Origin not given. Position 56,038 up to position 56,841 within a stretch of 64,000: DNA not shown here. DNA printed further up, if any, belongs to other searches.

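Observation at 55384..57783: WYL-domain regulator followed by an operon of three small uncharacterised proteins: candidate undescribed WYL-controlled module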

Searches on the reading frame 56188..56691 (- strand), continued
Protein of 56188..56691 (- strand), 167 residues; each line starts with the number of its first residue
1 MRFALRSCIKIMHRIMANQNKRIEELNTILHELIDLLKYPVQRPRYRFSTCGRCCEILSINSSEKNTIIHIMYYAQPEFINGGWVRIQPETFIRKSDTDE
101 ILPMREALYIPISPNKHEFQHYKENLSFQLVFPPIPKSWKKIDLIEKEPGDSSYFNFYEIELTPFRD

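Call 78: fold_search(model_id=the predicted structure, library=viral)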
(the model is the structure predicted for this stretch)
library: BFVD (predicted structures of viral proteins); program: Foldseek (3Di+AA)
matches with E <= 10: 840; with E <= 0.001: 0
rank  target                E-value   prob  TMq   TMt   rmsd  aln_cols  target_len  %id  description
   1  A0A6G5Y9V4            3.0e-03  1.00  0.41  0.28   8.1       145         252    6  (no name in the UniProt tables at hand)
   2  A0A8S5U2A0            8.0e-03  0.99  0.40  0.29   7.0       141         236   11  DUF5067 domain-containing protein [Siphoviridae sp. ctqzz19]
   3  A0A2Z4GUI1            8.5e-03  1.00  0.43  0.39  10.5       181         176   10  (no name in the UniProt tables at hand)
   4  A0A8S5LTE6            1.3e-02  1.00  0.44  0.27   4.8       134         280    7  DUF4352 domain-containing protein [Siphoviridae sp. ctOIB27]
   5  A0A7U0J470            1.6e-02  0.99  0.45  0.40  10.2       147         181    5  (no name in the UniProt tables at hand)
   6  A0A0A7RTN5            1.8e-02  0.99  0.45  0.32  13.7       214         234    7  (no name in the UniProt tables at hand)
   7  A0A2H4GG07            2.3e-02  0.87  0.31  0.28  13.8       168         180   12  (no name in the UniProt tables at hand)
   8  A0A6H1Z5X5            2.9e-02  0.90  0.36  0.39  11.3       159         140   11  (no name in the UniProt tables at hand)
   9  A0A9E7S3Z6            3.0e-02  0.99  0.46  0.38   5.4       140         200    8  (no name in the UniProt tables at hand)
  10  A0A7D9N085            3.2e-02  0.75  0.29  0.28  10.9       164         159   10  (no name in the UniProt tables at hand)
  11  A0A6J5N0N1            3.4e-02  0.94  0.30  0.28   6.0        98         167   10  Uncharacterized protein (Fragment) [uncultured Caudovirales phage]
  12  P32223                5.3e-02  0.60  0.25  0.28   8.5       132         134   10  Uncharacterized protein C9 [Swinepox virus (strain Kasza)]
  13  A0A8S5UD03            5.3e-02  0.35  0.26  0.15   7.8       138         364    6  Uncharacterized protein [Siphoviridae sp. ctgN495]
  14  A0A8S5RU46            6.9e-02  0.41  0.28  0.26   7.6       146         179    5  (no name in the UniProt tables at hand)
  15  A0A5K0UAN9            7.8e-02  0.60  0.32  0.12  12.3       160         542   11  Uncharacterized protein [Yasminevirus sp. GU-2018]
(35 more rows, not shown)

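Call 80: search_dna_similar(query=window:56188-56658:-, collection=plasmids, mode=protein, max_evalue=0.001, max_rows=15)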
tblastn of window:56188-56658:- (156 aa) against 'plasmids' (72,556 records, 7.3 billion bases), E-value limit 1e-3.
No match.

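Call 81: search_dna_similar(query=window:56188-56658:-, collection=phages, mode=protein, max_evalue=0.001, max_rows=15)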
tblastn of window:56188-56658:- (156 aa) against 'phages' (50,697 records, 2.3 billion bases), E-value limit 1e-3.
No match.

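Call 84: list_cluster_members(proteins=[P0009, P0010, P0011, P0012, P0014, P0016, P0020, P0024, P0030, P0039])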
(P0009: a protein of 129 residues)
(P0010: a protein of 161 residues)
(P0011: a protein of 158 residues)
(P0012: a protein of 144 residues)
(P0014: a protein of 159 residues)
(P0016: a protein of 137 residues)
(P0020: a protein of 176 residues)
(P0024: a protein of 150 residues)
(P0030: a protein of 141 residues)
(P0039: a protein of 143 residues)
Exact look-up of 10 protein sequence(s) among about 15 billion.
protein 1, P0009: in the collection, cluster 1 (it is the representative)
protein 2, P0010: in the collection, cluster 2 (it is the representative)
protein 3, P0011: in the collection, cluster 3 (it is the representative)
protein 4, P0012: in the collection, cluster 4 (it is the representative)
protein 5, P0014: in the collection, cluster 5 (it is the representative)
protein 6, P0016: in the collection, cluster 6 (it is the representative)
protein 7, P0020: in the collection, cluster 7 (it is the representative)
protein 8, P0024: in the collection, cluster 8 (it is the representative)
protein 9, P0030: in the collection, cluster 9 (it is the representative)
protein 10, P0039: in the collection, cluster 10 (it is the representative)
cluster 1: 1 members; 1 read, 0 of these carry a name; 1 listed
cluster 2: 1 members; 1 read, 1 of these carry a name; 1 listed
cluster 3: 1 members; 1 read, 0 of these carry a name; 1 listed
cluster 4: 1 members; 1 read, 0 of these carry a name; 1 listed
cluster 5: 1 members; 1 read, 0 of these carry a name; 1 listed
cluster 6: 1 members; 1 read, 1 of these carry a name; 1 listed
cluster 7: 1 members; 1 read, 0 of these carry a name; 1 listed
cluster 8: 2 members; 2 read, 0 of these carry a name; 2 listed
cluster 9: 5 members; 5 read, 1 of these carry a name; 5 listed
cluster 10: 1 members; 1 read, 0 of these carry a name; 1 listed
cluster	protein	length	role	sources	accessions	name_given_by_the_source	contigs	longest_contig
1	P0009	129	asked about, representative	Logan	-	-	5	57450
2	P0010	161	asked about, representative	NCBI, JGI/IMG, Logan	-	hypothetical protein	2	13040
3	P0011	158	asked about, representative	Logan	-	-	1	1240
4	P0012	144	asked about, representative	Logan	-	-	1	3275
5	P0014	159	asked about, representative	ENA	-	-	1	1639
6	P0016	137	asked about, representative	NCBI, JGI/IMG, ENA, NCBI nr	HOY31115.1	MAG TPA: hypothetical protein PKW80_04475 [Bacteroidales bacterium] | hypothetical protein [Bacteroidales bacterium]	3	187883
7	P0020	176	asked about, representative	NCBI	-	-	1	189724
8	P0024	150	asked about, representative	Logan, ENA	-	-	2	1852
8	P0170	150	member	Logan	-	-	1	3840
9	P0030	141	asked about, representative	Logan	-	-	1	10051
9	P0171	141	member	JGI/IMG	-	hypothetical protein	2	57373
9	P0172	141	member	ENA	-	-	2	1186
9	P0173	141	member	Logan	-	-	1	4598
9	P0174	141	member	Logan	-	-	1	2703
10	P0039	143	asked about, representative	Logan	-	-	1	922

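Call 96: find_encoding_contigs(protein=P0020, flank=6000, max_places=2)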
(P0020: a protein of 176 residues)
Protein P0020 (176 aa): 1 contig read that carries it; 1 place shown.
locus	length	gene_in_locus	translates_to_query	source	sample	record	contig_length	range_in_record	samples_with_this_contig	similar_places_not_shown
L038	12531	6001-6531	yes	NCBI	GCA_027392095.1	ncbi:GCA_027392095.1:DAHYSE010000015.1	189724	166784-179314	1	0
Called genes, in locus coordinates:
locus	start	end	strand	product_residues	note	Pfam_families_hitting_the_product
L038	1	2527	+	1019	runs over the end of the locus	PF04313:HSDR_N, PF04851:ResIII, PF18766:SWI2_SNF2, PF22679:T1R_D3-like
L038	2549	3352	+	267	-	-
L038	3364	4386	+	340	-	PF13280:WYL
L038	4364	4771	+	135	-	-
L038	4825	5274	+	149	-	-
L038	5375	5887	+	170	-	PF27001:Phage_T4_Y07B (weak)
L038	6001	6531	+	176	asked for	-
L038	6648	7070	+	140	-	-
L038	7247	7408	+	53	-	-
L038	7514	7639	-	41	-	-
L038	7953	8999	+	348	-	PF00487:FA_desaturase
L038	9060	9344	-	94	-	-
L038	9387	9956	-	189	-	PF04542:Sigma70_r2 (weak)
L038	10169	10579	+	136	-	-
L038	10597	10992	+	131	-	-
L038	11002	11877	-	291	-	PF01545:Cation_efflux, PF16916:ZT_dimer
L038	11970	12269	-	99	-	PF00076:RRM_1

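Call 97: find_encoding_contigs(protein=P0150, flank=6000, max_places=2)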
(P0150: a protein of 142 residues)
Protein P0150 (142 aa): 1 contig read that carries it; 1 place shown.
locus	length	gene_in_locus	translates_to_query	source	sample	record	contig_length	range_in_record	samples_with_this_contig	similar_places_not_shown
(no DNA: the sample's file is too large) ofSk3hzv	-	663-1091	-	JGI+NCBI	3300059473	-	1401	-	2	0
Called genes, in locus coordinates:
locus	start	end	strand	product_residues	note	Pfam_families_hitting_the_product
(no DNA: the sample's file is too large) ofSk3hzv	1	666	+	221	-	?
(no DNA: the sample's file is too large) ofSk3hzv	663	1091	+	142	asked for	-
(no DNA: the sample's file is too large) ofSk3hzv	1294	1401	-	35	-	?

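Call 101: search_protein_families(library=padloc, proteins=[L030:2869-3684:+, L030:3681-4166:+, L030:4169-4603:+, L030:4596-5195:+, L038:2549-3352:+, L038:4825-5274:+, L038:5375-5887:+], max_evalue=0.01)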
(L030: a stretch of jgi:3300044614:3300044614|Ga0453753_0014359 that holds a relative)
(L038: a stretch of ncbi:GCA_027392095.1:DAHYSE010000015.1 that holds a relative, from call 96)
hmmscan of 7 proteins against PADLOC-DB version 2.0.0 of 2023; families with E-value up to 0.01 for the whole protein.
L030:2869-3684:+ (271 aa): 0 families

L030:3681-4166:+ (161 aa): 0 families

L030:4169-4603:+ (144 aa): 0 families

L030:4596-5195:+ (199 aa): 0 families

L038:2549-3352:+ (267 aa): 0 families

L038:4825-5274:+ (149 aa): 0 families

L038:5375-5887:+ (170 aa): 0 families
